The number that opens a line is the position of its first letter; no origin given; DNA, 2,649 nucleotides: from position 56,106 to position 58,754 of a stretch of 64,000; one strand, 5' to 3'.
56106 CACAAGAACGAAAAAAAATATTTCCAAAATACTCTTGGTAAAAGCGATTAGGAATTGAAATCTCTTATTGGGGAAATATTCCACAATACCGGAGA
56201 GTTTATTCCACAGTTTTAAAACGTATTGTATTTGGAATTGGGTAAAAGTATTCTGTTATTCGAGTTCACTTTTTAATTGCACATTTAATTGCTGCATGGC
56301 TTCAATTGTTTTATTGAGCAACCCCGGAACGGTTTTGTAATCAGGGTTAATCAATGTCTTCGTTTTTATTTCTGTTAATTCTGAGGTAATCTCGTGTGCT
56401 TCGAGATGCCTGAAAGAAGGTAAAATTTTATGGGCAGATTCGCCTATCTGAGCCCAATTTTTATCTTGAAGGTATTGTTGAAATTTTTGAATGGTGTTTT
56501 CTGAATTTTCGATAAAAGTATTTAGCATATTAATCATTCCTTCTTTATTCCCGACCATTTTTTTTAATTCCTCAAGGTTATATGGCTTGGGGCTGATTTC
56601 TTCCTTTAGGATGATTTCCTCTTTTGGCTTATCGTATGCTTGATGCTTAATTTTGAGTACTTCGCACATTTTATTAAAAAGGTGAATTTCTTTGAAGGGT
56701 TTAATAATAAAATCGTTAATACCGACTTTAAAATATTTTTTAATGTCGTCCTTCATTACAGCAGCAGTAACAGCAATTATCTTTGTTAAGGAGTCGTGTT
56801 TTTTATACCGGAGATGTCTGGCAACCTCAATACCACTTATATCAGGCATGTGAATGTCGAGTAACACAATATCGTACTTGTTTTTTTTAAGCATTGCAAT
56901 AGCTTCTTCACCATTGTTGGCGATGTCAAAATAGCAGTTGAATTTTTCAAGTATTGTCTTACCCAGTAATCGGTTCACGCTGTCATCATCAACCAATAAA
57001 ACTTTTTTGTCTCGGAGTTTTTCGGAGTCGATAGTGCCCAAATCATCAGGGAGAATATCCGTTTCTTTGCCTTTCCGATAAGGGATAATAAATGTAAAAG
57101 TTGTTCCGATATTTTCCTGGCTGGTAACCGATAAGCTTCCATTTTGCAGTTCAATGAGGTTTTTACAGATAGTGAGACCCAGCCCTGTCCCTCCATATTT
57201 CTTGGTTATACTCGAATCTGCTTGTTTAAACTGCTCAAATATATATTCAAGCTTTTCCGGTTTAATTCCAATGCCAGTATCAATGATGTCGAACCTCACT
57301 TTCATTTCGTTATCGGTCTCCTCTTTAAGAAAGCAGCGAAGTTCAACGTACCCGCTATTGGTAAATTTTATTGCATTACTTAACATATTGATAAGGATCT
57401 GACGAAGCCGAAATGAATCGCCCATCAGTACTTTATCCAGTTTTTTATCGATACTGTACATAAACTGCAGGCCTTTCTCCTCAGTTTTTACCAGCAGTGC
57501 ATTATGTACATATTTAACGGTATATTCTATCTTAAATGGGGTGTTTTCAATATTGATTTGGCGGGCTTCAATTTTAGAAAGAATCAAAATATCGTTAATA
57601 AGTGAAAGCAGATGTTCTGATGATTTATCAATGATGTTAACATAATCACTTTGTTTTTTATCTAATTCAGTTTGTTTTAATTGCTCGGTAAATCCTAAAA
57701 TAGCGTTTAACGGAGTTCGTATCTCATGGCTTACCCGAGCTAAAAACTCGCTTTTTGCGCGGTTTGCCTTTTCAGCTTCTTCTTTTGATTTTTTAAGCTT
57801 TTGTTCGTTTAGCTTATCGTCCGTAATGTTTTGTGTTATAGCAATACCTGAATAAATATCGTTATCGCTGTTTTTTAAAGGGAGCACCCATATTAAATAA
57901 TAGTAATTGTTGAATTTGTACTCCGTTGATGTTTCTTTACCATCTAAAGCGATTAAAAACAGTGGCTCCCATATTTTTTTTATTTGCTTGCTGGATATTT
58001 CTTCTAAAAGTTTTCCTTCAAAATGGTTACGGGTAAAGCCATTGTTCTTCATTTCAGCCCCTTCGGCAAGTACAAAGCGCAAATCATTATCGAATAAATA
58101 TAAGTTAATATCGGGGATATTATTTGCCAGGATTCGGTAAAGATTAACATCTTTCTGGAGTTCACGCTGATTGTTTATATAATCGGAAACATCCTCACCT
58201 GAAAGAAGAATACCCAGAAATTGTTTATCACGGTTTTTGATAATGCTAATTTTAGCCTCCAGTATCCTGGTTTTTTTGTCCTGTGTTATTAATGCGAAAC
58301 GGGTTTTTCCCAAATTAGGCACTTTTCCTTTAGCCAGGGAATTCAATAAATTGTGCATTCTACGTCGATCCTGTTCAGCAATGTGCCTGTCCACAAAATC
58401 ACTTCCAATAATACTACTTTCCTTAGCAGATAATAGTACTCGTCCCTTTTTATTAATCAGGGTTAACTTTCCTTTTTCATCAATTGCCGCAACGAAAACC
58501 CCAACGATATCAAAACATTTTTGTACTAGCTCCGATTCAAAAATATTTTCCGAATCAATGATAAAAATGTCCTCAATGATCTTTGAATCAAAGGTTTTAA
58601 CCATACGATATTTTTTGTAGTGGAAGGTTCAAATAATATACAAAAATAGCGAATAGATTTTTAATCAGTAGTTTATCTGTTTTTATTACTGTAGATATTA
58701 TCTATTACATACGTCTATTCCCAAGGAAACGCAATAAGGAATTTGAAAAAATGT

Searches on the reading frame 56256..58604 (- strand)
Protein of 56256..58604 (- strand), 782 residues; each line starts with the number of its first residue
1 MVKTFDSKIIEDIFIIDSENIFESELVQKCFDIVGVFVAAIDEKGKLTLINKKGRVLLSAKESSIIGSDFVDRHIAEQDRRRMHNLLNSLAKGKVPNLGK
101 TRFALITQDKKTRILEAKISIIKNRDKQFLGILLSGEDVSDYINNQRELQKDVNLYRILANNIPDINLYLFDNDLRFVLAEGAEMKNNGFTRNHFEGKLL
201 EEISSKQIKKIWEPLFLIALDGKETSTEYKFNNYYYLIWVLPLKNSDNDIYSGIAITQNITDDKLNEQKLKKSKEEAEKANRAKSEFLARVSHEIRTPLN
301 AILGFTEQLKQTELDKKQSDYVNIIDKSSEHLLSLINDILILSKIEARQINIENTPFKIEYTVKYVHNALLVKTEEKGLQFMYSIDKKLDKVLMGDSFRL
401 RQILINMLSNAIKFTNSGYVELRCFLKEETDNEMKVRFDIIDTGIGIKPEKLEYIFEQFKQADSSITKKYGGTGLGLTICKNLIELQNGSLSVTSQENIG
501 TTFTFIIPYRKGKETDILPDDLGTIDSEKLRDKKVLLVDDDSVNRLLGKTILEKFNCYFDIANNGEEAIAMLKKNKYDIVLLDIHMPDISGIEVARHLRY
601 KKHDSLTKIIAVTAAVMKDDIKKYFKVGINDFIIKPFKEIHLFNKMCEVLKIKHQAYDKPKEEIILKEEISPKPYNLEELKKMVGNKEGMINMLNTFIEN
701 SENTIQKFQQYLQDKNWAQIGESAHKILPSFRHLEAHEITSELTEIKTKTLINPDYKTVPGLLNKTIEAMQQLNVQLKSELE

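Call 9: search_protein_families(library=pfam, proteins=[window:56256-58604:-])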
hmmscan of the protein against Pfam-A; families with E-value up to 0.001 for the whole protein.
window:56256-58604:- (782 aa): 9 families
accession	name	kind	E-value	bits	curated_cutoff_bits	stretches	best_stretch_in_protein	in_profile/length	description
PF02518.31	HATPase_c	-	2.7e-27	95.8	26.4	1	395-510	1-110/111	Histidine kinase-, DNA gyrase B-, and HSP90-like ATPase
PF00072.30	Response_reg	-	1e-26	93.7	30.2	1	535-644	1-108/111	Response regulator receiver domain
PF00512.31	HisKA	-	1.3e-21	76.9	26.9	1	283-347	1-65/66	His Kinase A (phospho-acceptor) domain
PF08448.16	PAS_4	-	5.6e-07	30.2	23.1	0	34-140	4-106/110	PAS fold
PF13426.13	PAS_9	-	6.8e-07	29.9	27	0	35-141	3-103/103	PAS domain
PF00989.32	PAS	-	1.3e-06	28.8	22.6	1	35-139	11-113/113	PAS fold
PF23198.2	PDE8A_N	-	6.3e-06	26.6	29.6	1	534-646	11-128/147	PDE8A-like, N-terminal domain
PF20274.4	cREC_REC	-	0.00014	22.9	27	1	556-615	12-75/88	Cyclic-phosphate processing Receiver domain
PF24820.1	Diguanyl_cycl_sensor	-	0.00027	21.3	28.1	0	40-133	11-107/109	Diguanylate cyclase-like sensor domain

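Call 53: search_protein_families(library=ncbifam, max_evalue=0.001, proteins=[window:56256-58604:-])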
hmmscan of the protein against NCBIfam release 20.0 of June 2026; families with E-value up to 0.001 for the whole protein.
window:56256-58604:- (782 aa): 150 families (the best 25 are shown)
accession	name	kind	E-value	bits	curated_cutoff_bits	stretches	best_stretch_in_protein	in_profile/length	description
TIGR02956.1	TMAO_torS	equivalog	1.4e-111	374.3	676.5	1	261-727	439-917/967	TMAO reductase system sensor histidine kinase/response regulator TorS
NF008318.0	PRK11107.1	equivalog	6.2e-109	365.4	890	2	270-513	279-522/920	two-component sensor histidine kinase BarA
NF041947.1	LuxQ_Vibrio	equivalog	1.5e-101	340.7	1200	1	190-647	377-836/843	quorum-sensing autoinducer 2 sensor kinase/phosphatase LuxQ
NF008302.0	PRK11091.1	equivalog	4e-91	306.4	838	1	241-727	247-720/779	aerobic respiration two-component sensor histidine kinase ArcB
NF045901.1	HisKinLetSLeg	equivalog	4.4e-87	293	1650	2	266-508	277-517/906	two-component system sensor histidine kinase LetS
NF038297.2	hybrid_HK_HrmK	equivalog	9.9e-87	292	725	1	243-638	194-596/607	hybrid histidine kinase/response regulator HrmK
NF011874.0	PRK15347.1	equivalog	3.2e-80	270.4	852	2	268-516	382-621/921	two component system sensor kinase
NF008099.0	PRK10841.1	equivalog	3.6e-73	246.8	920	2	267-512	453-693/949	two-component system sensor histidine kinase RcsC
NF008543.0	PRK11466.1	equivalog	6.3e-67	226.2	982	1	271-670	431-817/914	TMAO reductase system sensor histidine kinase/response regulator TorS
NF046044.1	PnpS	equivalog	1.6e-63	215.1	400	1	166-508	66-390/390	two-component system histidine kinase PnpS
NF041832.1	near_NosP_CTERM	subfamily_domain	4.4e-54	184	400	1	278-648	1-368/370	NahK/ErcS family hybrid sensor histidine kinase/response regulator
NF007420.1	PRK09959.1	equivalog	2.2e-53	181.2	1995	1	232-654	664-1078/1197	acid-sensing system histidine kinase EvgS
TIGR02966.1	phoR_proteo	equivalog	7.5e-50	169.8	334.2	1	277-507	107-333/333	phosphate regulon sensor histidine kinase PhoR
NF033092.0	HK_WalK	equivalog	5.6e-49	167.2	725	1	276-509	364-594/594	cell wall metabolism sensor histidine kinase WalK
NF047874.1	MASE3_PAS_HK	subfamily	3.7e-48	164.8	560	1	143-515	254-631/655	MASE3 domain-containing sensor histidine kinase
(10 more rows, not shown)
